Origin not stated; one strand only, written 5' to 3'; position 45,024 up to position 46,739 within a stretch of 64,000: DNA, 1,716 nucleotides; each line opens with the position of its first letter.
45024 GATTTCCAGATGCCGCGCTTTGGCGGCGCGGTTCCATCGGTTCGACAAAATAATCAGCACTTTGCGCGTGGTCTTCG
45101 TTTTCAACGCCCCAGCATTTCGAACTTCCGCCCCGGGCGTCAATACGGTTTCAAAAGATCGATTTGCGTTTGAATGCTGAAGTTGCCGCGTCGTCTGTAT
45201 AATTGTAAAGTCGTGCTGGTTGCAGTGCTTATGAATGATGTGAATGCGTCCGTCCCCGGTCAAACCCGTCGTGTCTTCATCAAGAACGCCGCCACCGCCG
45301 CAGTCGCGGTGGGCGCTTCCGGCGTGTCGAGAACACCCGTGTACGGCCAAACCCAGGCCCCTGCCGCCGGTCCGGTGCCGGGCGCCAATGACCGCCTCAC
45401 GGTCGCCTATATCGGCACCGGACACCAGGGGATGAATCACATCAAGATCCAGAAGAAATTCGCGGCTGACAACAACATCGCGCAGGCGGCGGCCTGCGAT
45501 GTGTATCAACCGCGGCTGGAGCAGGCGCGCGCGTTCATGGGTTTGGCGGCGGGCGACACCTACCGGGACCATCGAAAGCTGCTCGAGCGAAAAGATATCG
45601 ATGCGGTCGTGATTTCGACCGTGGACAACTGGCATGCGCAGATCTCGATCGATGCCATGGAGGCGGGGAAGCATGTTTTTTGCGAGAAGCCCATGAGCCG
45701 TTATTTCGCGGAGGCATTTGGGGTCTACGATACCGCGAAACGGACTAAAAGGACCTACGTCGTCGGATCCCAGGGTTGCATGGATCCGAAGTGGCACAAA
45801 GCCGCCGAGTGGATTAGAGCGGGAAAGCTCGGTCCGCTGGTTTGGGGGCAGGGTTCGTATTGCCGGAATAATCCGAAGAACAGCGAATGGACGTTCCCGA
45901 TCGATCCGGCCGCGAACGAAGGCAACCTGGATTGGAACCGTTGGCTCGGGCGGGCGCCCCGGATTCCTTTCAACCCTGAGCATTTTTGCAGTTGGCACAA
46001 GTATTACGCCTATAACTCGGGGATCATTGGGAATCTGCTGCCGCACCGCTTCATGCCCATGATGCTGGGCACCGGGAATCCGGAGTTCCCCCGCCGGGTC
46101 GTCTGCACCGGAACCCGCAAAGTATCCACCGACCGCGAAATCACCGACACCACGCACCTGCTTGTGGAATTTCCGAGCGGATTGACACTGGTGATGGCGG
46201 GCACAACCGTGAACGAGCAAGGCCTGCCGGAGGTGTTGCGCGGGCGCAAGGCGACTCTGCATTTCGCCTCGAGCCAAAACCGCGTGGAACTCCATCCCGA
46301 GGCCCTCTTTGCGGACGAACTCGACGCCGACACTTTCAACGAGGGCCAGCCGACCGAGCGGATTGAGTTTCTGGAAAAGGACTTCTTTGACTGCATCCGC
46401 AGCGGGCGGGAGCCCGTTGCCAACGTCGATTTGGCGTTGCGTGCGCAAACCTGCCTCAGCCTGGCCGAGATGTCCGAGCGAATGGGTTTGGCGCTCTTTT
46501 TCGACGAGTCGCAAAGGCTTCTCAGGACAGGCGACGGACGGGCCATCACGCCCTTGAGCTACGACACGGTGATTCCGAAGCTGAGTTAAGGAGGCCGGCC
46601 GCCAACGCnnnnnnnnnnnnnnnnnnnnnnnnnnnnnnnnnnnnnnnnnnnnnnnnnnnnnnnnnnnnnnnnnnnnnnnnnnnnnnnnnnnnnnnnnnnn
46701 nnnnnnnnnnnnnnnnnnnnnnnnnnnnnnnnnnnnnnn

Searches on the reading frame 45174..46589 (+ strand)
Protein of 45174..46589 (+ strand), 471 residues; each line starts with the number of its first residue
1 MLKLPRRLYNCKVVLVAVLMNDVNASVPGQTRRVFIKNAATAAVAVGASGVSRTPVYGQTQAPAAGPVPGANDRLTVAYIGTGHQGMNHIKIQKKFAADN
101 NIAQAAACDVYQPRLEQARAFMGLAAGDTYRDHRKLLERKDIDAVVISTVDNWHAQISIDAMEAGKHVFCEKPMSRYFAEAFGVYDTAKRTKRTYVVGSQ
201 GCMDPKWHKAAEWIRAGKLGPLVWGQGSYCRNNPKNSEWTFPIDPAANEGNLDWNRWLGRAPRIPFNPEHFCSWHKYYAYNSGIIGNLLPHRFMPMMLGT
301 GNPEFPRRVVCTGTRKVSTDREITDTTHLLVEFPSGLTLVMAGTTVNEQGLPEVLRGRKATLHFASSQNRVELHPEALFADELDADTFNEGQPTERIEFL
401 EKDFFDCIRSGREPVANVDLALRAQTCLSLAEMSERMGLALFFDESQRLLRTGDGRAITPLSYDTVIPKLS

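Call 70: search_protein_families(library=pfam, proteins=[window:45174-46589:+], max_evalue=0.0001)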
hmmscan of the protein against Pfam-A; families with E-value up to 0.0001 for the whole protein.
window:45174-46589:+ (471 aa): 3 families
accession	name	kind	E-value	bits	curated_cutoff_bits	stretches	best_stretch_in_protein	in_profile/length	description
PF01408.29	GFO_IDH_MocA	-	2.9e-20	73.6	24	1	76-198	2-119/120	Oxidoreductase family, NAD-binding Rossmann fold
PF22725.1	GFO_IDH_MocA_C3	-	4.4e-08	33.6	27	0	271-350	32-109/124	GFO/IDH/MocA C-terminal domain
PF19051.5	GFO_IDH_MocA_C2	-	1.4e-05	25.2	23.3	0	250-449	50-233/254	Oxidoreductase family, C-terminal alpha/beta domain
